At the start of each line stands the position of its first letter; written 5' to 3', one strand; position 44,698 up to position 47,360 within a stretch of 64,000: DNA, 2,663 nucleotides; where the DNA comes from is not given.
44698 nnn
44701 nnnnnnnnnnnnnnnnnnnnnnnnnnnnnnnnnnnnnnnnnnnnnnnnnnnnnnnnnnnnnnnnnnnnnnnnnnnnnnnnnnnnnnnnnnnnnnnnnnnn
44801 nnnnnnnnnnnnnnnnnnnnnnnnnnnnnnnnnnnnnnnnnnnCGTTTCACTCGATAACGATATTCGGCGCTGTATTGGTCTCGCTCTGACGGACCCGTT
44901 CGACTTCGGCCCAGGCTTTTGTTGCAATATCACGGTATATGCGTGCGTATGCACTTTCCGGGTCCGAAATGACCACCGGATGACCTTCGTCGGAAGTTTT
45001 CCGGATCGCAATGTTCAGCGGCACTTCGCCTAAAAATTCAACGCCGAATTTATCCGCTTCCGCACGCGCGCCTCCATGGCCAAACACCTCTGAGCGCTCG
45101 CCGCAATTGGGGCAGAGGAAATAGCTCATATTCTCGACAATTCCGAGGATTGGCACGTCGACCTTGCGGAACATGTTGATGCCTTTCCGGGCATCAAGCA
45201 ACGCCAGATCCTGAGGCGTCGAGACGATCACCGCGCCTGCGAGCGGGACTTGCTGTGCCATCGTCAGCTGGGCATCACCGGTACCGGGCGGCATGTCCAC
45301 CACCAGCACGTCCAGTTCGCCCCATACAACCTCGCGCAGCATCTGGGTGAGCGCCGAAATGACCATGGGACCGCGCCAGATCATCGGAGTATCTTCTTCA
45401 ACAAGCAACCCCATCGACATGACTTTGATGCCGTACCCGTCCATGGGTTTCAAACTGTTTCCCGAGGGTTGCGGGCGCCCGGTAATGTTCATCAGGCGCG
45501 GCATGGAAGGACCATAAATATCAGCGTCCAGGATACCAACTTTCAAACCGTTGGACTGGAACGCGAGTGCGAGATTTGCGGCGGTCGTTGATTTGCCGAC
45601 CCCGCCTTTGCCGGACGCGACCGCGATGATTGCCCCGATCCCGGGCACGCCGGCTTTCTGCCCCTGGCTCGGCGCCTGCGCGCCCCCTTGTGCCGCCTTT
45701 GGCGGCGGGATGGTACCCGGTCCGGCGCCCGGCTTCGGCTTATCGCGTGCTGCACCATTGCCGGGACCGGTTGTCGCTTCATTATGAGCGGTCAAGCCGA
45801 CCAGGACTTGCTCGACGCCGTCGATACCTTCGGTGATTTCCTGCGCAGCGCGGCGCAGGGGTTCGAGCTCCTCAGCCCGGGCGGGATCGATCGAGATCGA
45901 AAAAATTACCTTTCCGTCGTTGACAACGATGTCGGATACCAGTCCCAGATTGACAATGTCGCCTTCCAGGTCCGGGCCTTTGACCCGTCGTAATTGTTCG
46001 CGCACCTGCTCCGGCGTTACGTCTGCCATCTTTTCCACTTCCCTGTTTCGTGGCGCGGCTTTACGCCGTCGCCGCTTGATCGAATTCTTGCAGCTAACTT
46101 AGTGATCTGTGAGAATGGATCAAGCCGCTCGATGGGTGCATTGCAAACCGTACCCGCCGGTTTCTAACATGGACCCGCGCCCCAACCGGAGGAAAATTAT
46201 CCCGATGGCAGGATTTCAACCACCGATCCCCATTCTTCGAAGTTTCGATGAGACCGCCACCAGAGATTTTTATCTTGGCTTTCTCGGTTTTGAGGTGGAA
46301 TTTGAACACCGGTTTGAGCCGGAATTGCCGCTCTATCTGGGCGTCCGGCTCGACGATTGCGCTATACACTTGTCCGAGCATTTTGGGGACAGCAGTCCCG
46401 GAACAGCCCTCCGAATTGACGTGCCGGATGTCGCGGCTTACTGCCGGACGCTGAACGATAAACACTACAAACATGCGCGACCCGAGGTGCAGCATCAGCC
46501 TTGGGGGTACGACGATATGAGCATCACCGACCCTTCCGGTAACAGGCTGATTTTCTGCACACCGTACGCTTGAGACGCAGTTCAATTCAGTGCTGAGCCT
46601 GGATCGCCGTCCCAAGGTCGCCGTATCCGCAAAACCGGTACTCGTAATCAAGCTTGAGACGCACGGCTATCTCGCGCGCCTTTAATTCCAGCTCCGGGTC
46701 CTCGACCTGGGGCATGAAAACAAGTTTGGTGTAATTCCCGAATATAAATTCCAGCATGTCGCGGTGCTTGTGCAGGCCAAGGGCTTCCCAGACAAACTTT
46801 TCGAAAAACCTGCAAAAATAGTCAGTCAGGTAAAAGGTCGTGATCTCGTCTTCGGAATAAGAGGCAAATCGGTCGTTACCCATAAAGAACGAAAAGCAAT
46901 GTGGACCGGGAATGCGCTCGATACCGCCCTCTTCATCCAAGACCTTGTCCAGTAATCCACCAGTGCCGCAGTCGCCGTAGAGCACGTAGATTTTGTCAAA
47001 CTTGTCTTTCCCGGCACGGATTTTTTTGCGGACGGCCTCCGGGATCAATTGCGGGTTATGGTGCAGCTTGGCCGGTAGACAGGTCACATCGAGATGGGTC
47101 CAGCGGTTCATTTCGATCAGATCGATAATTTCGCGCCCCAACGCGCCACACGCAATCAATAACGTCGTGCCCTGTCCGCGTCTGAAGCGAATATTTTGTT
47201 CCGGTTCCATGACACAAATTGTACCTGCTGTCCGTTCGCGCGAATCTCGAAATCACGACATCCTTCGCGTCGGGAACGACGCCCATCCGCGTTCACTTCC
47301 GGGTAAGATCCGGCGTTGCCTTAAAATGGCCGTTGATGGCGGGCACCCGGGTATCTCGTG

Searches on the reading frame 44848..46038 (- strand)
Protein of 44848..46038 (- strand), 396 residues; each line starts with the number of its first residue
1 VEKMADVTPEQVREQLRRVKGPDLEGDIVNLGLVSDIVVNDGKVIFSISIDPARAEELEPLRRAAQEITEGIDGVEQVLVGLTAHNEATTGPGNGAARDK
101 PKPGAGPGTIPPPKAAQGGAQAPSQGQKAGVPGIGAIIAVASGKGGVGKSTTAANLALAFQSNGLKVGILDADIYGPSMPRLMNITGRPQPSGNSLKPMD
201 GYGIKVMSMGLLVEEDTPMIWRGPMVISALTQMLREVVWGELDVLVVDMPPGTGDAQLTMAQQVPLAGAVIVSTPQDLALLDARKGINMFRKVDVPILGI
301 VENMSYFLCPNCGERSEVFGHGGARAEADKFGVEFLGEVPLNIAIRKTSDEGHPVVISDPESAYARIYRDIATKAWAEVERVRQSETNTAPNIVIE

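Call 58: search_protein_families(library=pfam, proteins=[window:44848-46038:-], max_evalue=0.001)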
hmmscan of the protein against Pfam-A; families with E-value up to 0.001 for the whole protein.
window:44848-46038:- (396 aa): 7 families
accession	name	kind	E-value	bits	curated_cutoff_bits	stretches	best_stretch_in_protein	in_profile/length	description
PF10609.15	ParA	-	8.2e-104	346.8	27.1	1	134-374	2-244/246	NUBPL iron-transfer P-loop NTPase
PF01656.29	CbiA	-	4e-13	49.9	25.4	1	138-355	1-125/125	CobQ/CobB/MinD/ParA nucleotide binding domain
PF01883.24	FeS_assembly_P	-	2e-12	47.6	23.5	1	10-80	2-73/73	Iron-sulfur cluster assembly protein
PF13614.12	AAA_31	-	6.4e-09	36.4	27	1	136-174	2-40/177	AAA domain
PF09140.17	MipZ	-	2.3e-07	30.8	20.7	1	137-262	2-119/262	ATPase MipZ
PF00142.24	Fer4_NifH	-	4.4e-07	30.1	25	0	142-173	6-37/271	4Fe-4S iron sulfur cluster binding proteins, NifH/frxC family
PF02374.21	ArsA_ATPase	-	2.8e-05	23.9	24.3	0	140-173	5-38/305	Anion-transporting ATPase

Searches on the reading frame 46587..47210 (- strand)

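Call 58: search_protein_families(library=pfam, proteins=[window:46587-47210:-], max_evalue=0.001)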
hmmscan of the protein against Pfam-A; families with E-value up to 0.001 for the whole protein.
window:46587-47210:- (207 aa): 1 family
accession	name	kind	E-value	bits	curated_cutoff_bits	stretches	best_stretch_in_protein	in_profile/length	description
PF07796.16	DUF1638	-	2.8e-26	92.8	27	1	44-200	1-158/161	Protein of unknown function (DUF1638)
